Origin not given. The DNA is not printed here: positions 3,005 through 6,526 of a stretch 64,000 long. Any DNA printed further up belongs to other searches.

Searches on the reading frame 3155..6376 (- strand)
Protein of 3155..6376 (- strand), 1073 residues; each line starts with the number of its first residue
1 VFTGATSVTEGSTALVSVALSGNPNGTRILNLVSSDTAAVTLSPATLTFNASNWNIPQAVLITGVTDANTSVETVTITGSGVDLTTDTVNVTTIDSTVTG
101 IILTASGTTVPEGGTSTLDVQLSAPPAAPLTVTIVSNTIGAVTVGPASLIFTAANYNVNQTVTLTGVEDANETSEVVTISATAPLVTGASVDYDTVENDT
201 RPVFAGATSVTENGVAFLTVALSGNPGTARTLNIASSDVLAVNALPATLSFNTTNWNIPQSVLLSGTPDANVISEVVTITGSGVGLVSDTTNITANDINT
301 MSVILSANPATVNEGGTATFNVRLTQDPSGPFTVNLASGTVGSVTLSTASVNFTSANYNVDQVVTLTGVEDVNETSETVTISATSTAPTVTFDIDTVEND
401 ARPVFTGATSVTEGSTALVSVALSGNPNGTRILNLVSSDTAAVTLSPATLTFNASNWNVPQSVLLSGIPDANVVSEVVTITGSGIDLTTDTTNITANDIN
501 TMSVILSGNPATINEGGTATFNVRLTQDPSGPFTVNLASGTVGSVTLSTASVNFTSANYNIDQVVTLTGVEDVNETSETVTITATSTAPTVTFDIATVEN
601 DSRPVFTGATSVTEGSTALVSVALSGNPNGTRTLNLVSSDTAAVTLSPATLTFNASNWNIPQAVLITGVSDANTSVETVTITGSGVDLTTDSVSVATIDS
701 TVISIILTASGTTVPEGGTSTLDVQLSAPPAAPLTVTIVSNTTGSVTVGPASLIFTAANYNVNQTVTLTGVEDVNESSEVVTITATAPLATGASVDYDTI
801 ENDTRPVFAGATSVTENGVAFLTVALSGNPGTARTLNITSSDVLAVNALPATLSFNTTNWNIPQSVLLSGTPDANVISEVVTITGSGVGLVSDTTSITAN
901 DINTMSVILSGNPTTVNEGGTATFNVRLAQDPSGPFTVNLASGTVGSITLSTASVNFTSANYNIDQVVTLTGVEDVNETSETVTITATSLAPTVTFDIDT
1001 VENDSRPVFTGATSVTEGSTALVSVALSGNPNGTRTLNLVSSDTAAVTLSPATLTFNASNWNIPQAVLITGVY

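Call 6: search_protein_families(library=pfam, proteins=[window:3155-6376:-], max_evalue=0.1)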
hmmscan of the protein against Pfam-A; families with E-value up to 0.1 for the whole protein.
window:3155-6376:- (1073 aa): 9 families
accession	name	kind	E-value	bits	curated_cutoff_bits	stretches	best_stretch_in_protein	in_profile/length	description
PF20579.4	LapA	-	5.6e-07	30.3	27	3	300-344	2-45/99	LapA domain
PF24016.2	DUF7330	-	9.3e-05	22.5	27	0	551-617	43-107/187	Domain of unknown function (DUF7330)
PF06722.18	EryCIII-like_C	-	0.0002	21.8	31.7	0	44-102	56-113/145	Erythromycin biosynthesis protein CIII-like, C-terminal domain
PF18259.7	CBM65_1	-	0.0011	19.5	25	0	351-391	71-111/113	Carbohydrate binding module 65 domain 1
PF24392.2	Parb-CE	-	0.002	18.5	23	0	454-470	114-130/147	ParB CE domain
PF17182.10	OSK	-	0.0028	17.4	27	0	341-382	52-93/202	OSK domain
PF13541.12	ChlI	-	0.0044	17.3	27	0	642-683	45-86/121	Subunit ChlI of Mg-chelatase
PF16246.10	DUF4903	-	0.0068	16.5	25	0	891-951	17-79/190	Domain of unknown function (DUF4903)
PF17766.7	fn3_6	-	0.0093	16.6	26.4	0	735-777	36-78/99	Fibronectin type-III domain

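Call 7: search_protein_families(library=ncbifam, proteins=[window:3155-6376:-], max_evalue=0.1)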
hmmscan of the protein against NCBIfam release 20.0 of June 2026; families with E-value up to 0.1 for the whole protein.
window:3155-6376:- (1073 aa): 3 families
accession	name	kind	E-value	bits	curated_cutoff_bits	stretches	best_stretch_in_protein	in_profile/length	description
NF000084.1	amicyc_ac_ApmA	equivalog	3.8e-05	23.6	550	0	287-349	125-187/274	aminocyclitol acetyltransferase ApmA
NF008763.0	PRK11798.1-2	equivalog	0.0011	18.8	162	0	428-485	46-100/156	ClpXP protease specificity-enhancing factor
TIGR01067.1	rplN_bact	equivalog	0.011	15.6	111.1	0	410-438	76-104/122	50S ribosomal protein L14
